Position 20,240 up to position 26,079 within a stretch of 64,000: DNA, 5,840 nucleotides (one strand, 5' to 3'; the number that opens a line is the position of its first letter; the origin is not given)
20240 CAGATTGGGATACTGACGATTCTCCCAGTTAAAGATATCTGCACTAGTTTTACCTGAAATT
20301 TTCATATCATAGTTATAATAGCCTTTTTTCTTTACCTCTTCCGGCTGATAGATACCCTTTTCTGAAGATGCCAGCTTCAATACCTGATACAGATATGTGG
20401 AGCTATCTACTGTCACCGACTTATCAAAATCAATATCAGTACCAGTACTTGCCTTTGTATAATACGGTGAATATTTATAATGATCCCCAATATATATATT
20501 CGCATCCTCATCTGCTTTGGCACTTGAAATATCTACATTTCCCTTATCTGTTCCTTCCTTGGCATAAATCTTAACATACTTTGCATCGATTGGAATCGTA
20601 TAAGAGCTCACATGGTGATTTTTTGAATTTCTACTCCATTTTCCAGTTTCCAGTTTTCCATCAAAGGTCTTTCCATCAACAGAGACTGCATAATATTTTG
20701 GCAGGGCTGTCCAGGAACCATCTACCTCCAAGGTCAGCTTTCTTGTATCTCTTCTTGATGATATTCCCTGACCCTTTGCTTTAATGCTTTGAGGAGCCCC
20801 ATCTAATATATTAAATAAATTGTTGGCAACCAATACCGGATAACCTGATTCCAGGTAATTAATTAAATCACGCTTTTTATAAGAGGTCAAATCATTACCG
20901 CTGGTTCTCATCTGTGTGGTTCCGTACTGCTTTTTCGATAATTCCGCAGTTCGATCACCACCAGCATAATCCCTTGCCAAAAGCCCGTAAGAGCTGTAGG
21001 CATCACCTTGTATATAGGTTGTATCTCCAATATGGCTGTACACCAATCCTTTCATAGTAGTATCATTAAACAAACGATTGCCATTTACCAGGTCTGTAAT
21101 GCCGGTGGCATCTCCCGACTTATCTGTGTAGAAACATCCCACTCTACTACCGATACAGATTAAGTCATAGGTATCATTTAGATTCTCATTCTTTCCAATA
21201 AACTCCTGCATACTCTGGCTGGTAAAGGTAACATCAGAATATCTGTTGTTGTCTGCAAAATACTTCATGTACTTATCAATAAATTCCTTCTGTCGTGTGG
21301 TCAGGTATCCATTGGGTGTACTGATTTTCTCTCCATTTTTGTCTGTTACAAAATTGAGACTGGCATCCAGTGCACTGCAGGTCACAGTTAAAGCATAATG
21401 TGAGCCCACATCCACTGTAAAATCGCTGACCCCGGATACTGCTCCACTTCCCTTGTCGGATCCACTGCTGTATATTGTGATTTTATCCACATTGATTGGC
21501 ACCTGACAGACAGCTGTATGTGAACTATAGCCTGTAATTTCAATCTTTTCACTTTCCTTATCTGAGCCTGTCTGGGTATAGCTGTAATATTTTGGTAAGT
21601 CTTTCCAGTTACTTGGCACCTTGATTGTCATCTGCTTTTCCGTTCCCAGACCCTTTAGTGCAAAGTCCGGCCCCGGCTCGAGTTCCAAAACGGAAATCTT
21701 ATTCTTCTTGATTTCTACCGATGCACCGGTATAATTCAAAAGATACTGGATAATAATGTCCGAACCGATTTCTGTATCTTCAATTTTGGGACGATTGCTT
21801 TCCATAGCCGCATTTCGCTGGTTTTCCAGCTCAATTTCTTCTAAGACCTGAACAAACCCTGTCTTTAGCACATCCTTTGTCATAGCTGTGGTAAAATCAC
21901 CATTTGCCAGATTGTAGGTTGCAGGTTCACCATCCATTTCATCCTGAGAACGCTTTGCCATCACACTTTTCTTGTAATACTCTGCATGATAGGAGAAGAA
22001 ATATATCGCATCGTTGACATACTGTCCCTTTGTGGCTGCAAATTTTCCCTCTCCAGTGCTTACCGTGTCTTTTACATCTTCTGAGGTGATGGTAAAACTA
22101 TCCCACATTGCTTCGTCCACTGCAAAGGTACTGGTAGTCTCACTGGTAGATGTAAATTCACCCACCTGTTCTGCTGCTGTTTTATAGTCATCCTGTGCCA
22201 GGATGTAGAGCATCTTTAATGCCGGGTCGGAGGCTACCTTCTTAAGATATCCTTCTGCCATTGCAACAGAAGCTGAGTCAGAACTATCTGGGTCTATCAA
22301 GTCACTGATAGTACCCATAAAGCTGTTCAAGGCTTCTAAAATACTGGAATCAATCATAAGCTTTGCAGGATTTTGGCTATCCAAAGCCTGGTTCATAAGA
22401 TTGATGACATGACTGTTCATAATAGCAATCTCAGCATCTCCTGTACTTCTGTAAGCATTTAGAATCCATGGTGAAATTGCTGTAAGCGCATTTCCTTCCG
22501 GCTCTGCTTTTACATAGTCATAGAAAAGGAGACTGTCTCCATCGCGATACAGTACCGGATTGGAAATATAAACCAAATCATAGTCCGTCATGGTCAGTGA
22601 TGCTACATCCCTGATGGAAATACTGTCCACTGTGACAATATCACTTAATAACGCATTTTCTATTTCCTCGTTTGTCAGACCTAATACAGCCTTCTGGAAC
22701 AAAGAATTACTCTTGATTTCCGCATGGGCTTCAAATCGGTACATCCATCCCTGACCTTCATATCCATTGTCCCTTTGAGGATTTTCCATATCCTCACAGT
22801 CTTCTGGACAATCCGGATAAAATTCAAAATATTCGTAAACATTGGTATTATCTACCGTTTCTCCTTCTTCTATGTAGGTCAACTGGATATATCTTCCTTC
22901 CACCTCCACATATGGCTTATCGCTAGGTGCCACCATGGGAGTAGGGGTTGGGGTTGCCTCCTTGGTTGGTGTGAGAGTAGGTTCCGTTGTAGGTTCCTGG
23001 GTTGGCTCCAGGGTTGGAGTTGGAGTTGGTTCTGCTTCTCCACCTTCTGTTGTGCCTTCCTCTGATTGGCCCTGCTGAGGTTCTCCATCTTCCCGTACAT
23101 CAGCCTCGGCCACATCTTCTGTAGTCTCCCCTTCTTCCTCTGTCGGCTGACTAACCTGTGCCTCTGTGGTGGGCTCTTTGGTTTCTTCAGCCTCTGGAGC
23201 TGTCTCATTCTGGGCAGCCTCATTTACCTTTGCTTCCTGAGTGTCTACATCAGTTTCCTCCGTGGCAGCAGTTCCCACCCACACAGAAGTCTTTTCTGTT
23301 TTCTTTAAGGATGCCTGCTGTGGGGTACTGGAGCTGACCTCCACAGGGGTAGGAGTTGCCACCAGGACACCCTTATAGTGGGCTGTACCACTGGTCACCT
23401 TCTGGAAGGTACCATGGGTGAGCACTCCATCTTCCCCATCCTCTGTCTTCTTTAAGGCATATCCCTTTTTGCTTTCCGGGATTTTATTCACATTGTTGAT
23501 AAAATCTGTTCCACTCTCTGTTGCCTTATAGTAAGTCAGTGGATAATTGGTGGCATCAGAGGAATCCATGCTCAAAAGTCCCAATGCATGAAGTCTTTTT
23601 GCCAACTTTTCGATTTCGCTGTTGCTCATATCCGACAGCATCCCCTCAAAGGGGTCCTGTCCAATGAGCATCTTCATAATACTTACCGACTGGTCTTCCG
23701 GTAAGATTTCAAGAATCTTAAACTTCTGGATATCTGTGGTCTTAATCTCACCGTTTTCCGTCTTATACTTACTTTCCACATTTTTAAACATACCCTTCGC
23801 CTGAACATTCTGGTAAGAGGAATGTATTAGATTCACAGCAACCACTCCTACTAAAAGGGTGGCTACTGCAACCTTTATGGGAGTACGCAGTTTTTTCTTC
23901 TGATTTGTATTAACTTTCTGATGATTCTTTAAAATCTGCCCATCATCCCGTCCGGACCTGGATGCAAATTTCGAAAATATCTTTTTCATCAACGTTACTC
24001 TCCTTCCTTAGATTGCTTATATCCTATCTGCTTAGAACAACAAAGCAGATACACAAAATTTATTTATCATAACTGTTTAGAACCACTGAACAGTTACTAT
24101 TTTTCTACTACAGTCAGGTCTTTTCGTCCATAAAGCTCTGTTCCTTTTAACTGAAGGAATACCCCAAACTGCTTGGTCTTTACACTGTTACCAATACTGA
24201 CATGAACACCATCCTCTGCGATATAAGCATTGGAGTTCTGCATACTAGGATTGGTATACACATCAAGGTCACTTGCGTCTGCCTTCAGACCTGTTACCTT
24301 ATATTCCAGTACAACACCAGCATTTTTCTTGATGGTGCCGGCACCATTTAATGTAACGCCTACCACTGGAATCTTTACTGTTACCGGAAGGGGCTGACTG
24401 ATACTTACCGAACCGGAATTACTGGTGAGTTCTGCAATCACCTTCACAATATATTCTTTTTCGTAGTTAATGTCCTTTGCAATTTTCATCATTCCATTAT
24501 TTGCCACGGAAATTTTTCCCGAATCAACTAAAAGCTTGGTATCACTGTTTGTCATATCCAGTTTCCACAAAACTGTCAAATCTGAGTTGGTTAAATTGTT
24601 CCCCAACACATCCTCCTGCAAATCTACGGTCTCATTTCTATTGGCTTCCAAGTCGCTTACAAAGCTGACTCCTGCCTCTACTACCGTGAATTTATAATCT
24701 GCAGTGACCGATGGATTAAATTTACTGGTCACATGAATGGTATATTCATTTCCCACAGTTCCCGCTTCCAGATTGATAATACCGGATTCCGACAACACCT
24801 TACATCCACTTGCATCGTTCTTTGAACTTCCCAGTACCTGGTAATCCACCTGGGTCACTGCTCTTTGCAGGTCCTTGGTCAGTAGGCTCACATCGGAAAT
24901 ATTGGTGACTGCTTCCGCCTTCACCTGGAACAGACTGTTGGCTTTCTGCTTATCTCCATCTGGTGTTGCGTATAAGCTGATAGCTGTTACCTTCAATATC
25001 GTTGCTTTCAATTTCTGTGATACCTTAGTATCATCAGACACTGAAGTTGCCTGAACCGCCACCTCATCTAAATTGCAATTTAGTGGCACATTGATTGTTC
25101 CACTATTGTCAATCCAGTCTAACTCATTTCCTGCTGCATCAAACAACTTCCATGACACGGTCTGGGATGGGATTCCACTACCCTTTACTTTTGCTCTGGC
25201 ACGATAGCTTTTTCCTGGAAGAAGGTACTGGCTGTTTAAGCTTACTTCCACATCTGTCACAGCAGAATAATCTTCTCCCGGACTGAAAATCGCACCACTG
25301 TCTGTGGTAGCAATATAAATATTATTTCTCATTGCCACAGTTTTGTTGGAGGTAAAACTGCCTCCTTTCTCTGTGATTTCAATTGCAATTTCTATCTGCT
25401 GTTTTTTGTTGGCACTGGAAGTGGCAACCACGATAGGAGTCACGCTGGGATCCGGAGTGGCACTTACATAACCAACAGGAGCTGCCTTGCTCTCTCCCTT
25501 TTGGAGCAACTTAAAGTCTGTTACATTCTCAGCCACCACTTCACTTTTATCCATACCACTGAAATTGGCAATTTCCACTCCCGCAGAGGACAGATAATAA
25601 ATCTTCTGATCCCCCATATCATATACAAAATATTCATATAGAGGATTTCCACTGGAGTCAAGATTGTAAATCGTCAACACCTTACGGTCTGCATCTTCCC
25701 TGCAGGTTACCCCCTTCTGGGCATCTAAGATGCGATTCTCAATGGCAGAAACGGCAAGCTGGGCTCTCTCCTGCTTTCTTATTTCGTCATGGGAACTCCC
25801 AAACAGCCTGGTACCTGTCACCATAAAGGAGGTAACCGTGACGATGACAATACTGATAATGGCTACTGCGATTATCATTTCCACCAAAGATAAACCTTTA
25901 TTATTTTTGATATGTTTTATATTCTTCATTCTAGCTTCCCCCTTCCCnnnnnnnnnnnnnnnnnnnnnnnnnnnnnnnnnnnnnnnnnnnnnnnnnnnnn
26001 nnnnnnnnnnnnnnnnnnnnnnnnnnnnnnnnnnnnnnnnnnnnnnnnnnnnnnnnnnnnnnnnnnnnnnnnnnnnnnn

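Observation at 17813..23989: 2058-aa protein of unknown function with three repeated module starts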

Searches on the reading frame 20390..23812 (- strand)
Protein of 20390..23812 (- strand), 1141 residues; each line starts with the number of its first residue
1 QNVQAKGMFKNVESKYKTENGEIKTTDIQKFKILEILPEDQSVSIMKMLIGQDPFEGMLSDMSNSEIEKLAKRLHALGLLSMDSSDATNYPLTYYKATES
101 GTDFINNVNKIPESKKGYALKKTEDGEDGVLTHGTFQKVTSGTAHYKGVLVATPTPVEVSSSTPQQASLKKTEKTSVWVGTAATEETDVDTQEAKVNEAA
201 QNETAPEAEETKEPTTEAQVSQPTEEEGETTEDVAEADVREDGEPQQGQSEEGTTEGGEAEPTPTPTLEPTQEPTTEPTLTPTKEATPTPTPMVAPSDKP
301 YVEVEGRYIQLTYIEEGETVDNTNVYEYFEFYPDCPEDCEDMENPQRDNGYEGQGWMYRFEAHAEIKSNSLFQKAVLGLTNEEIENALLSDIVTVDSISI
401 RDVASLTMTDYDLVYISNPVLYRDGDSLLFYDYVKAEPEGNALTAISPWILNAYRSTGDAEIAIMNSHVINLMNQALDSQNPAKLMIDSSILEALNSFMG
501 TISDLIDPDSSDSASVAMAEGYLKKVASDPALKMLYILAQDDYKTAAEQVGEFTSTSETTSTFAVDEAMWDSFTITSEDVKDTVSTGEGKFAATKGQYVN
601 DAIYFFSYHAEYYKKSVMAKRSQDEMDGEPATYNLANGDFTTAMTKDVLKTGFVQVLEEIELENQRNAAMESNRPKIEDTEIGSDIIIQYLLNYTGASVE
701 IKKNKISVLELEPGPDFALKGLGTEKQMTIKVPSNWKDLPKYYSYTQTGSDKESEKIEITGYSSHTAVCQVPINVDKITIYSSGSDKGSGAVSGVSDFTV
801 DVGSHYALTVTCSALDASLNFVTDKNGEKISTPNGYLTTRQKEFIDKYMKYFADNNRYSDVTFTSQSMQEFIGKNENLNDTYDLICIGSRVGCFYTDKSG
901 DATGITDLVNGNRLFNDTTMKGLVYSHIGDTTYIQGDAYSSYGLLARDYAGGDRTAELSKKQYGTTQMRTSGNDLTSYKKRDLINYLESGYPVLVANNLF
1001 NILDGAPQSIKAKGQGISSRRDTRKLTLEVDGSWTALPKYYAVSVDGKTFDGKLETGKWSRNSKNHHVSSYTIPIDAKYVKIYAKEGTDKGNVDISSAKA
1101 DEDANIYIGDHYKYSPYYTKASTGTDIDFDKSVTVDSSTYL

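Call 46: predict_structure(alignment_id=A4)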
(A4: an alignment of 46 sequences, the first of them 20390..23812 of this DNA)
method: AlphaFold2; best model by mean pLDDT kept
length: 1141 residues; sequences in the alignment: 46
mean_pLDDT: 67.0   pTM: 0.49
mean pLDDT of the five models: 67.0, 64.1, 64.1, 62.5, 59.1
residues with pLDDT >= 90: 148; 70-90: 518; 50-70: 143; < 50: 332
segments of 3 or more residues with pLDDT < 50: 1-3, 99-301, 303-307, 309-311, 313-361, 436-440, 698-702, 717-724, 816-818, 899-909, 939-954, 960-964, 1017-1019, 1124-1131
pLDDT, mean of each block of 10 residues (from residue 1): 61 84 83 92 90 80 84 85 81 72 34 36 39 38 43 32 23 23 25 25 26 28 26 25 26 25 33 30 28 39 47 45 40 40 37 35 77 89 81 90 81 92 78 56 66 74 85 86 89 89 84 85 88 94 92 81 92 92 86 91 90 83 58 77 89 87 75 77 91 69 73 62 56 73 73 73 67 69 72 66 70 56 77 70 82 80 83 82 86 58 42 71 79 54 46 49 53 82 83 84 72 60 86 82 84 80 91 88 69 85 88 85 47 73 81
secondary structure, 60 per line:
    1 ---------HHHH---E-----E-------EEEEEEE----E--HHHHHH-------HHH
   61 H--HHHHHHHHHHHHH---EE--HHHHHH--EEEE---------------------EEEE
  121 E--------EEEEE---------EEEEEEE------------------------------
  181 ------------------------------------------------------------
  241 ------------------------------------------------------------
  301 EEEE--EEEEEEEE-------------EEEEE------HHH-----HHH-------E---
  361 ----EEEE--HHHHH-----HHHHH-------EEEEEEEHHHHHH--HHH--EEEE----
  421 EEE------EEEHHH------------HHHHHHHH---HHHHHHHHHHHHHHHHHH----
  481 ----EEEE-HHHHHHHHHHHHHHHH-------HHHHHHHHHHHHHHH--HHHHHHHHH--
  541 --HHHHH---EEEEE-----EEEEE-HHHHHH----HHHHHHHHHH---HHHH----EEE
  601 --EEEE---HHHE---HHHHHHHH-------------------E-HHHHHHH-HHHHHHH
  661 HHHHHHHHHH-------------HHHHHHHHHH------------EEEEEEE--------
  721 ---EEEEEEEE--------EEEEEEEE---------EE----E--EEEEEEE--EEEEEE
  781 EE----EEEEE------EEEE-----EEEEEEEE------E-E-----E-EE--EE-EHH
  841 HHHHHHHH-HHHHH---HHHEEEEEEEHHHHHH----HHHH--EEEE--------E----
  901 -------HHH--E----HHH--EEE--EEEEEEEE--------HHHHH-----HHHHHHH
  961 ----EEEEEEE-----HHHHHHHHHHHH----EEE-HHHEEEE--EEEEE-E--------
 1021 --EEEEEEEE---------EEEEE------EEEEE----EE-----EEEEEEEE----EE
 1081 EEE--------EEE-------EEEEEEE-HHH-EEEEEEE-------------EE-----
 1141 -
elements in order (helices of 4 or more, strands of 3 or more residues): H10-13 E31-37 H45-50 H58-61 H64-76 H84-89 E92-95 E117-121 E130-134 E144-150 E301-304 E307-314 E328-332 E365-368 H371-375 H381-385 E393-399 H400-405 E413-416 E421-423 E430-432 H448-455 H459-476 E485-488 H490-505 H513-527 H530-538 H543-547 E551-555 E561-565 H567-572 H577-586 H590-593 E598-600 E603-606 H617-624 H646-652 H654-670 H684-693 E706-712 E724-731 E740-747 E766-772 E775-782 E787-791 E798-801 E807-814 H839-848 H850-854 E861-867 H868-873 H878-881 E884-887 E923-925 E928-935 H944-948 H954-960 E965-971 H977-988 E993-995 E1000-1003 E1006-1010 E1023-1030 E1040-1044 E1051-1055 E1067-1074 E1079-1083 E1092-1094 E1102-1108 E1114-1120

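Call 48: fold_search(model_id=the predicted structure, library=pdb)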
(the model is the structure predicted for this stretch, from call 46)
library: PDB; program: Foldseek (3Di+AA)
matches with E <= 10: 356; with E <= 0.001: 0
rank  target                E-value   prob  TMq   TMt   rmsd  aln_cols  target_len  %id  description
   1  2j71                  6.8e-03  1.00  0.07  0.60   4.1       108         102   13  alpha-glucan recognition by a family 41 carbohydrate-binding module from Thermotoga maritima pullulanase PulA (released 2006-10-17)
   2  2oxe_B                1.2e-02  0.89  0.05  0.12   9.1       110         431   16  Structure of the Human Pancreatic Lipase-related Protein 2 (released 2007-03-27)
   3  8vli_B                1.5e-02  1.00  0.07  0.14   4.8       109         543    7  Cryo-EM structure of human HGSNAT bound with CoA and product analog (released 2024-06-26)
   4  2j72_B                2.8e-02  1.00  0.07  0.59   4.1       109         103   13  alpha-glucan recognition by a family 41 carbohydrate-binding module from Thermotoga maritima pullulanase PulA (released 2006-10-17)
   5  2oxe_A                3.1e-02  0.72  0.05  0.12   7.7       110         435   14  Structure of the Human Pancreatic Lipase-related Protein 2 (released 2007-03-27)
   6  8kea_b                3.7e-02  0.08  0.06  0.13  25.5       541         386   10  Cyanophage A-1(L) baseplate-initiators (released 2024-04-10)
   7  8vlg_B                4.6e-02  0.99  0.07  0.14   4.4       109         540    8  Cryo-EM structure of human HGSNAT bound with Acetyl-CoA and substrate analog (released 2024-06-26)
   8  2nq3                  5.4e-02  0.80  0.06  0.30   7.9       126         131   14  Crystal structure of the C2 Domain of Human Itchy Homolog E3 Ubiquitin Protein Ligase (released 2006-11-14)
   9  8vlg_A                5.7e-02  0.98  0.07  0.14   6.7       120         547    8  Cryo-EM structure of human HGSNAT bound with Acetyl-CoA and substrate analog (released 2024-06-26)
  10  5ue8_A                6.0e-02  0.35  0.06  0.08  18.1       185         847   12  The crystal structure of Munc13-1 C1C2BMUN domain (released 2017-02-15)
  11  4y1s                  7.9e-02  0.89  0.06  0.39   6.9       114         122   10  Structural basis for Ca2+-mediated interaction of the perforin C2 domain with lipid membranes (released 2015-09-02)
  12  9bky_C                1.1e-01  0.38  0.06  0.25   8.1       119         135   11  Crystal structure of a C2 domain from Trichomonas vaginalis (sulfate bound) (released 2024-05-08)
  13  8jkv_A                1.1e-01  0.99  0.07  0.15   4.0       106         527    8  membrane proteins (released 2024-05-22)
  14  7t7c_A                1.1e-01  0.04  0.05  0.05  27.4       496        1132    9  The hexagonal organization of Munc13-1 C1-C2B-MUN-C2C domains between lipid bilayers (released 2022-02-09)
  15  8vly_A                1.2e-01  0.99  0.07  0.16   4.1       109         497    8  Cryo-EM structure of human HGSNAT in transition state (released 2024-06-26)
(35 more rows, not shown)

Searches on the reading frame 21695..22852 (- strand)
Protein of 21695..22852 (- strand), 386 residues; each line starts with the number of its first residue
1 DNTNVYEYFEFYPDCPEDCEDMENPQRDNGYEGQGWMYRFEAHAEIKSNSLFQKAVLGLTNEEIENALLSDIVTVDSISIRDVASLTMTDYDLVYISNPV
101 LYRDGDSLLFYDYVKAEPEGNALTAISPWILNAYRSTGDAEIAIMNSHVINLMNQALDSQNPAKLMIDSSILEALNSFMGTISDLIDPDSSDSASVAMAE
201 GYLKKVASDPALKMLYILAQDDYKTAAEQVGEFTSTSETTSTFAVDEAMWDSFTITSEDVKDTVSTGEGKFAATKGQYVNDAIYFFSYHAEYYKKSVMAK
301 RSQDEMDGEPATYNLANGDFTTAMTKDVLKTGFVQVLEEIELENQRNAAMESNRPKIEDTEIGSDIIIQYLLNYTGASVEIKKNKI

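Call 11: search_protein_families(library=pfam, proteins=[window:21695-22852:-], max_evalue=1)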
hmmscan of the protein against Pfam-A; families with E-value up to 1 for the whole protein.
window:21695-22852:- (386 aa): 1 family
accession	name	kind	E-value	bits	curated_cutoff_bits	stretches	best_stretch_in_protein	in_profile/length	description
PF23907.1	DUF7249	-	0.64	11.5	27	0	232-264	50-83/93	Family of unknown function (DUF7249)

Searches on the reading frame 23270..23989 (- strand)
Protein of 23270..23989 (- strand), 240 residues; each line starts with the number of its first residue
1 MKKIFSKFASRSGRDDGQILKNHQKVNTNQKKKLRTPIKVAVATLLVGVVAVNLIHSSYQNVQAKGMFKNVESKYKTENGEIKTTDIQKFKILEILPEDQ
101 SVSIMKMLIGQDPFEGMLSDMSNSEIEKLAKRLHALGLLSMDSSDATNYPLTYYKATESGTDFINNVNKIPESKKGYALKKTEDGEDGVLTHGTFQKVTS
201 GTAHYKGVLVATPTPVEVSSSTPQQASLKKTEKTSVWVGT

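Call 11: search_protein_families(library=pfam, proteins=[window:23270-23989:-], max_evalue=1)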
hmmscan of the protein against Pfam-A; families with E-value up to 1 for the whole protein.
window:23270-23989:- (240 aa): 2 families
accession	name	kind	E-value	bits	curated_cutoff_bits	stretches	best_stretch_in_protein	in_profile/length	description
PF09382.16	RQC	-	0.00065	19.9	23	1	116-170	54-103/114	RQC domain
PF13601.12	HTH_34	-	0.15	12.7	27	1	121-163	26-68/80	Winged helix DNA-binding domain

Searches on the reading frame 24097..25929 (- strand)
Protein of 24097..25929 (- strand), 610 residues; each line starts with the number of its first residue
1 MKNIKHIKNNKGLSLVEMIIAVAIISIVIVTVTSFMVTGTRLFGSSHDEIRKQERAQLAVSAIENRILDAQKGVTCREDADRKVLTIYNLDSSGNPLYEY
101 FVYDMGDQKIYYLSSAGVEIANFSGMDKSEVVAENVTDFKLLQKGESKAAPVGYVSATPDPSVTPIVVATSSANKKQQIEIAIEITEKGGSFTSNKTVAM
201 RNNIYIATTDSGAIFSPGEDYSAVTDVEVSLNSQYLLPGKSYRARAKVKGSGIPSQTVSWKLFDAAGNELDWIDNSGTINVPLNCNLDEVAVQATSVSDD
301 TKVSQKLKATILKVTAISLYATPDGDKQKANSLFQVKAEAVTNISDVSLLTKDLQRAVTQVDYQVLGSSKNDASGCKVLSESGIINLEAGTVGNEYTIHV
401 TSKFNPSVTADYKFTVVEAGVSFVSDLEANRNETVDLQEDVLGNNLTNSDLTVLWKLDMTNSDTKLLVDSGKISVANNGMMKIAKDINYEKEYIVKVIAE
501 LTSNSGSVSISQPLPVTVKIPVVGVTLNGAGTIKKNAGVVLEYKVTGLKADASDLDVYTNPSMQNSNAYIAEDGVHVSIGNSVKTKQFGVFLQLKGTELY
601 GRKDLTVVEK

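Call 5: search_protein_families(library=pfam, proteins=[window:24097-25929:-], max_evalue=0.01)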
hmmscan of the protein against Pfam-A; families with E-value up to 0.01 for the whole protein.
window:24097-25929:- (610 aa): 1 family
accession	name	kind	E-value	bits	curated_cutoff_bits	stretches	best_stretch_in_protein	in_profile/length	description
PF07963.17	N_methyl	-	1.8e-06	27.7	21.2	1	8-32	2-26/27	Prokaryotic N-terminal methylation motif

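Call 10: search_protein_families(library=ncbifam, proteins=[window:24097-25929:-], max_evalue=0.01)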
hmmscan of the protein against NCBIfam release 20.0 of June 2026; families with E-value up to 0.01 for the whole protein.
window:24097-25929:- (610 aa): 5 families
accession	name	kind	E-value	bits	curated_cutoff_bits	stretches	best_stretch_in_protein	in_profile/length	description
NF041013.1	T4P_ComGE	equivalog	2.2e-05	24.5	49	1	8-85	1-76/83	competence type IV pilus minor pilin ComGE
NF007848.0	PRK10557.1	equivalog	0.00015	21.1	120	1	6-88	6-85/192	prepilin peptidase-dependent protein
TIGR02532.1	IV_pilin_GFxxxE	domain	0.00026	20.7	16.3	1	11-32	2-23/24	prepilin-type N-terminal cleavage/methylation domain-containing protein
TIGR01707.1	gspI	equivalog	0.0012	19.3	44.35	1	12-80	1-62/101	type II secretion system minor pseudopilin GspI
TIGR02599.1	TIGR02599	subfamily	0.005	16.1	256.5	1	13-68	2-57/361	Verru_Chthon cassette protein C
